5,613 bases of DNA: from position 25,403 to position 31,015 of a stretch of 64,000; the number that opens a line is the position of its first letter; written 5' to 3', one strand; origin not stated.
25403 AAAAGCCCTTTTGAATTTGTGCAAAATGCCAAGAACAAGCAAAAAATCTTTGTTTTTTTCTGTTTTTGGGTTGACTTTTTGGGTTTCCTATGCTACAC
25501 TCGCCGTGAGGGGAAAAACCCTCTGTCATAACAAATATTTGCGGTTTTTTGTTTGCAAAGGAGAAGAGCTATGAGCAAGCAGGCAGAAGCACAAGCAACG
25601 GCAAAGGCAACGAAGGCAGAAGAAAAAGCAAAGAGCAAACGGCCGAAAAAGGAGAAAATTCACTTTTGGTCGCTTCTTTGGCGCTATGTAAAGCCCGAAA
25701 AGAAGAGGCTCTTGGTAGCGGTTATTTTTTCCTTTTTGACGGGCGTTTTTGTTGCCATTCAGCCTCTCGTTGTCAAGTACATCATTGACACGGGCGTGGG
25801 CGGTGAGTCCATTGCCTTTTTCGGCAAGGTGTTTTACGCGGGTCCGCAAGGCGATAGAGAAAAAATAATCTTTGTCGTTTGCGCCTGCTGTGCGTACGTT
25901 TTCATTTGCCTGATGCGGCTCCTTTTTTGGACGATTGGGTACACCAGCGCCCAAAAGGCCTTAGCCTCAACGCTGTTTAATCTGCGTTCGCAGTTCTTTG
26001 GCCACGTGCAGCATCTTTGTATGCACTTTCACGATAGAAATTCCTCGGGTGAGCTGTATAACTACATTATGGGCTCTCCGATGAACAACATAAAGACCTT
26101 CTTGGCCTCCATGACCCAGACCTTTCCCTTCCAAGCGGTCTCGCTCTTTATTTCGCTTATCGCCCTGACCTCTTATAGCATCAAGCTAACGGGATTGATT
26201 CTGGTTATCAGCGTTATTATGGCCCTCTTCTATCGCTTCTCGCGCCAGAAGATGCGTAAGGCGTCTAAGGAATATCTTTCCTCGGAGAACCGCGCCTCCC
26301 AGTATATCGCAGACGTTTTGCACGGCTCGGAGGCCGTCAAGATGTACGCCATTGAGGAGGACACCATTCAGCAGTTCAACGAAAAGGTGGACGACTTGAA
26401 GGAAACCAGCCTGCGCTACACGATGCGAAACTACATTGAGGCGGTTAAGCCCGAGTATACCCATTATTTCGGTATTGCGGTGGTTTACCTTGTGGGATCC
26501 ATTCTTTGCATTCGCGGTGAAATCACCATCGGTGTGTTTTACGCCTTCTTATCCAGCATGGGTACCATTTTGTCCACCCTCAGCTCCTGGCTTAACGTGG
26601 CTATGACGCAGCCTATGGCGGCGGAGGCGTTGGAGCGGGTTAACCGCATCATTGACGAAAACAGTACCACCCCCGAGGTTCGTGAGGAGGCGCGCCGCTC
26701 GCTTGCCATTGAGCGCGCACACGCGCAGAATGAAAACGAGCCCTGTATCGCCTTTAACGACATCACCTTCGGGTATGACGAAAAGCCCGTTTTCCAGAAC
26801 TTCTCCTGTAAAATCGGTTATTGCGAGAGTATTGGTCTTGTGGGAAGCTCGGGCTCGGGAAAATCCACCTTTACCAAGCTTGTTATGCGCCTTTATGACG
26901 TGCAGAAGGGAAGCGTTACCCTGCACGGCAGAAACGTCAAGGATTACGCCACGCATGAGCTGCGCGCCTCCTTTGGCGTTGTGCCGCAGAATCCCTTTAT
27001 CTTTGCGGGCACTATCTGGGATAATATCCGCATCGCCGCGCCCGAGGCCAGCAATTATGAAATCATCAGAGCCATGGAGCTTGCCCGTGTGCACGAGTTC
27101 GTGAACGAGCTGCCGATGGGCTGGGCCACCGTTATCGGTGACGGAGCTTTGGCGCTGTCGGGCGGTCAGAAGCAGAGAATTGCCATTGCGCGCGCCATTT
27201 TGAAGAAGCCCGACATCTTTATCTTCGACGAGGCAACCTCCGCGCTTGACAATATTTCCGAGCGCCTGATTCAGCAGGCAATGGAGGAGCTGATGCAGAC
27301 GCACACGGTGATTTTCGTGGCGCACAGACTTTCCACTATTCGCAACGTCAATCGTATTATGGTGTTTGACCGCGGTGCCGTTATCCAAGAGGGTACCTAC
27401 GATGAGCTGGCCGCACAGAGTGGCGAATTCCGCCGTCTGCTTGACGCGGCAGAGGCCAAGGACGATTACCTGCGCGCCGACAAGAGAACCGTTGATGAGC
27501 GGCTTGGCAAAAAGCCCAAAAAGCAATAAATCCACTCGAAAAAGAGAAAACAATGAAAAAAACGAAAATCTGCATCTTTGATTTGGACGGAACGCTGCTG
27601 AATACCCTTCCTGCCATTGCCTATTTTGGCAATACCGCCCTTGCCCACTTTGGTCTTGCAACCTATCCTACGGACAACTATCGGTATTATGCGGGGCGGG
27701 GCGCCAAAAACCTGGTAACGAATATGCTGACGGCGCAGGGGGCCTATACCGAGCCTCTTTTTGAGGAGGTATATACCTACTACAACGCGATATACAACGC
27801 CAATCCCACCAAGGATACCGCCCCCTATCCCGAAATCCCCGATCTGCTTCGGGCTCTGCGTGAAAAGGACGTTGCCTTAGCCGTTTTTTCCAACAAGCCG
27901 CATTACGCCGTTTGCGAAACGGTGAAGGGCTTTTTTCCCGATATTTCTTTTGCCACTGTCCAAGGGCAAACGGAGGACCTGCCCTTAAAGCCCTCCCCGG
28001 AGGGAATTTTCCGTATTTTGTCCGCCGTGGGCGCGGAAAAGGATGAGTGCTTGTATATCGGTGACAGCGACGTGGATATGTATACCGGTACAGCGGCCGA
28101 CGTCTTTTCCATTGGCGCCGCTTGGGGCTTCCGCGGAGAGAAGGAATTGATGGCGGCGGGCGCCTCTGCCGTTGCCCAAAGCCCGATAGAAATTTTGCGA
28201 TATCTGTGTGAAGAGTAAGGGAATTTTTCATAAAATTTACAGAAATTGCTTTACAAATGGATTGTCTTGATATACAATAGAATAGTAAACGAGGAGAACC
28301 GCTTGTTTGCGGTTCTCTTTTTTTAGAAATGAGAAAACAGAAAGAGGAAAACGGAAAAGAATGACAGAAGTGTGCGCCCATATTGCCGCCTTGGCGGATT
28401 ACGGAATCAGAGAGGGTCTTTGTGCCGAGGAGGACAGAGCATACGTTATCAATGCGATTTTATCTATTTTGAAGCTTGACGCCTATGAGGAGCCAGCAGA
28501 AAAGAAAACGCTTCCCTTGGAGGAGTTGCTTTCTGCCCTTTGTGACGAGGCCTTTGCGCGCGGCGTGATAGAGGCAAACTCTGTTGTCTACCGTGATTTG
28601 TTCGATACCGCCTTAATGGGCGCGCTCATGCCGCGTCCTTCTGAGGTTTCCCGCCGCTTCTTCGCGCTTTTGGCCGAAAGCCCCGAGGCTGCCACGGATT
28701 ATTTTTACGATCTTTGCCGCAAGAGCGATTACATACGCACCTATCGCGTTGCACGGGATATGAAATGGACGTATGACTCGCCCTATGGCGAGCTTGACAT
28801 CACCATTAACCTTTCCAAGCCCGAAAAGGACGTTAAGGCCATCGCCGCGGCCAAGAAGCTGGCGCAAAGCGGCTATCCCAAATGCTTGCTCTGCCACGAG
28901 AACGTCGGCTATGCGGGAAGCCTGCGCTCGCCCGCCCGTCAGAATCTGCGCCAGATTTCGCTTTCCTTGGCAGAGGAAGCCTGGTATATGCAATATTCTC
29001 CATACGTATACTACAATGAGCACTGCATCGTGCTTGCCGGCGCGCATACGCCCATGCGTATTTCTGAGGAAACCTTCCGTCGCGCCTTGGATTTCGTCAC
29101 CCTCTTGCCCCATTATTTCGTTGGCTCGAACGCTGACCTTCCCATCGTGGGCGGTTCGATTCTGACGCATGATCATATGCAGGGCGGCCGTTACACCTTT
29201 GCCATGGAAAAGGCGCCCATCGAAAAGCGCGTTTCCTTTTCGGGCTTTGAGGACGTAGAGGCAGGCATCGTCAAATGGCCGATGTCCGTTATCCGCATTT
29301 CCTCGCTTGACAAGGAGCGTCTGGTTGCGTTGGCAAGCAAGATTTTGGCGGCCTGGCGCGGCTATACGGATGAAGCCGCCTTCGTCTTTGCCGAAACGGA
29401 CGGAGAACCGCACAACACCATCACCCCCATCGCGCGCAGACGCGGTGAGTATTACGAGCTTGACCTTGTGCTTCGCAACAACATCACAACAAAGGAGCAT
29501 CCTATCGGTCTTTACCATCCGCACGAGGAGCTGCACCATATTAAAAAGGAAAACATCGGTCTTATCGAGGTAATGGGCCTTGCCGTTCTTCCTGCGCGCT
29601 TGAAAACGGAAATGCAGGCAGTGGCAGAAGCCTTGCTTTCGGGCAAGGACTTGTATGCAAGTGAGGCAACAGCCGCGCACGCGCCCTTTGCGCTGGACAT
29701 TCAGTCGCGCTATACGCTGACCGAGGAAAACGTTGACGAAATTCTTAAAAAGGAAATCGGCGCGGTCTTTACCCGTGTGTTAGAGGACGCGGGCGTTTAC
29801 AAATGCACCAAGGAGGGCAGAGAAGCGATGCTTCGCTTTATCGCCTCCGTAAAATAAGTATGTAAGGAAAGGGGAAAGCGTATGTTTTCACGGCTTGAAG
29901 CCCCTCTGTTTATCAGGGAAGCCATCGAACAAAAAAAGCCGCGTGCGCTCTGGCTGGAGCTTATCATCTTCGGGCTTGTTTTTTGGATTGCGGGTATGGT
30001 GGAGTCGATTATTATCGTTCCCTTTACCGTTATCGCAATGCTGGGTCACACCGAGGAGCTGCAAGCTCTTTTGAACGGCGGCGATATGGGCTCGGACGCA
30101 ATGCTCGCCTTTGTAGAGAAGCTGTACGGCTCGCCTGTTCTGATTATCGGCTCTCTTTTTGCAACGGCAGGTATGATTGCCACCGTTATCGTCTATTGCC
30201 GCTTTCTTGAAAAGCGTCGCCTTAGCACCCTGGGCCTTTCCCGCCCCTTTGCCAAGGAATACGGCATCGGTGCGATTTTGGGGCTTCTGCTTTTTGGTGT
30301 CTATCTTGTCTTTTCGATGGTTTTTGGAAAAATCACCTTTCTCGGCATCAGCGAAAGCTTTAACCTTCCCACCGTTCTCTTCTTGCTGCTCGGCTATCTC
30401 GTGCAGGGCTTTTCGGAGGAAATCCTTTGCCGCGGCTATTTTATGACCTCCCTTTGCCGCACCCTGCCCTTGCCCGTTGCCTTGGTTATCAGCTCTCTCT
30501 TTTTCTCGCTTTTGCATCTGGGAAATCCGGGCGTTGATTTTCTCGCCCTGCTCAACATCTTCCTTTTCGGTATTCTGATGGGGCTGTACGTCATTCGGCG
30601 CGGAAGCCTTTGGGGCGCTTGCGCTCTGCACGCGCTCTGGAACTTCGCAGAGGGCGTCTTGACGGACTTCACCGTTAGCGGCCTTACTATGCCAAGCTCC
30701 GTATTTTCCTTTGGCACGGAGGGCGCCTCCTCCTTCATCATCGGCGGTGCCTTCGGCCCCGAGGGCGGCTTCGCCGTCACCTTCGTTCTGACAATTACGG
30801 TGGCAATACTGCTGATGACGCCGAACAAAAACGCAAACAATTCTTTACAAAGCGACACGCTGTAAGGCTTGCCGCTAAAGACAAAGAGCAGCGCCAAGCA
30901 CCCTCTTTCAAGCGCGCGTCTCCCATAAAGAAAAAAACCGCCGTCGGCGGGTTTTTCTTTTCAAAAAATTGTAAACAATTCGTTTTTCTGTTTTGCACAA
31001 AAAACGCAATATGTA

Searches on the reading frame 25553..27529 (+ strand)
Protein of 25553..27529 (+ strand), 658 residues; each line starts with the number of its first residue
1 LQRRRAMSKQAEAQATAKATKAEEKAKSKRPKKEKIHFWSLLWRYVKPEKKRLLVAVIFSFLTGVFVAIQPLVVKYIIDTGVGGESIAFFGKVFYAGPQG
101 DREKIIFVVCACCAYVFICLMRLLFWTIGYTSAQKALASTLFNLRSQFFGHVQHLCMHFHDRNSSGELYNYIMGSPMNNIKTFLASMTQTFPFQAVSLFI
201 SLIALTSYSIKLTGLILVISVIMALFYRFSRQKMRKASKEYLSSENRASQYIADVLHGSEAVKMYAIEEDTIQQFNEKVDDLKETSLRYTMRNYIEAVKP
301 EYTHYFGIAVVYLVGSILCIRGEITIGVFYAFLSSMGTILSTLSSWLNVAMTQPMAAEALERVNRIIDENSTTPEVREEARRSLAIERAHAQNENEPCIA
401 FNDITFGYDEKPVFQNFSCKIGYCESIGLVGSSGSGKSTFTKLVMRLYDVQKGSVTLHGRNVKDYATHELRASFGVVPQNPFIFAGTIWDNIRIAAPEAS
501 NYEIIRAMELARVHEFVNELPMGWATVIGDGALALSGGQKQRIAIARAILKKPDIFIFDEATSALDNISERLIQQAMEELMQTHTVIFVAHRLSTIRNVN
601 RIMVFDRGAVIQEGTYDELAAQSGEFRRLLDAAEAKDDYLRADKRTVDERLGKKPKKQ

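Call 107: search_protein_families(library=pfam, max_evalue=0.0001, proteins=[window:25553-27529:+])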
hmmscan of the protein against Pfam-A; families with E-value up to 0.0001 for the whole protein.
window:25553-27529:+ (658 aa): 3 families
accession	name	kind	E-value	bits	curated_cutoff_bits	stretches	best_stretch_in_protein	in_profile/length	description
PF00664.28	ABC_membrane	-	1.1e-34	120.8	28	1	53-341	1-272/274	ABC transporter transmembrane region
PF00005.33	ABC_tran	-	4.7e-29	102.2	25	1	415-563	2-137/137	ABC transporter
PF02463.25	SMC_N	-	7.9e-07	29.2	40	1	432-603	135-209/220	RecF/RecN/SMC N terminal domain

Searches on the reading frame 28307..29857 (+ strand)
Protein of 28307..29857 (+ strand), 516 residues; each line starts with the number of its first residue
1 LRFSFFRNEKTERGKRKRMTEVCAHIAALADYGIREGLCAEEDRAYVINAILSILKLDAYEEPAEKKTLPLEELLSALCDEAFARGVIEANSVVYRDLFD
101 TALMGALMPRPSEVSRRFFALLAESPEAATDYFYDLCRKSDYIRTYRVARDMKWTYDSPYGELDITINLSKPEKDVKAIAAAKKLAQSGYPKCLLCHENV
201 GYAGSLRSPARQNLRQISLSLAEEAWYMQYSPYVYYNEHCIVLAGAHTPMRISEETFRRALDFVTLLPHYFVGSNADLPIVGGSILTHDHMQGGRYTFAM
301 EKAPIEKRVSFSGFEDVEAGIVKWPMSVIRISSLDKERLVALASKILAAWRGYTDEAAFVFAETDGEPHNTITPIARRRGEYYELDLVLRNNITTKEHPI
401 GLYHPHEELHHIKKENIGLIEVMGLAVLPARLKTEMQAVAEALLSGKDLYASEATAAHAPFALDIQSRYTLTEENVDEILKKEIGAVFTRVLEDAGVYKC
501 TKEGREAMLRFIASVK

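Call 107: search_protein_families(library=pfam, max_evalue=0.0001, proteins=[window:28307-29857:+])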
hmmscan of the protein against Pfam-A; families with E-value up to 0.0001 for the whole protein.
window:28307-29857:+ (516 aa): 2 families
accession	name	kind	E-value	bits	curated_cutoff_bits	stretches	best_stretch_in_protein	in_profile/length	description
PF01087.27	GalP_UDP_transf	-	1.3e-30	107.6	22.1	1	80-249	34-184/184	Galactose-1-phosphate uridyl transferase, N-terminal domain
PF02744.22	GalP_UDP_tr_C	-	2.5e-23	83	29.2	1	267-445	5-154/165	Galactose-1-phosphate uridyl transferase, C-terminal domain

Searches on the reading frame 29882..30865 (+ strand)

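Call 107: search_protein_families(library=pfam, max_evalue=0.0001, proteins=[window:29882-30865:+])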
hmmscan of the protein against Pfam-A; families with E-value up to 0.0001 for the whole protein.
window:29882-30865:+ (327 aa): 1 family
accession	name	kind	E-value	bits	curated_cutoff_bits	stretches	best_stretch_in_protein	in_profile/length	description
PF02517.21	Rce1-like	-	5.4e-21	75.1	22.4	1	164-255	4-92/93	Type II CAAX prenyl endopeptidase Rce1-like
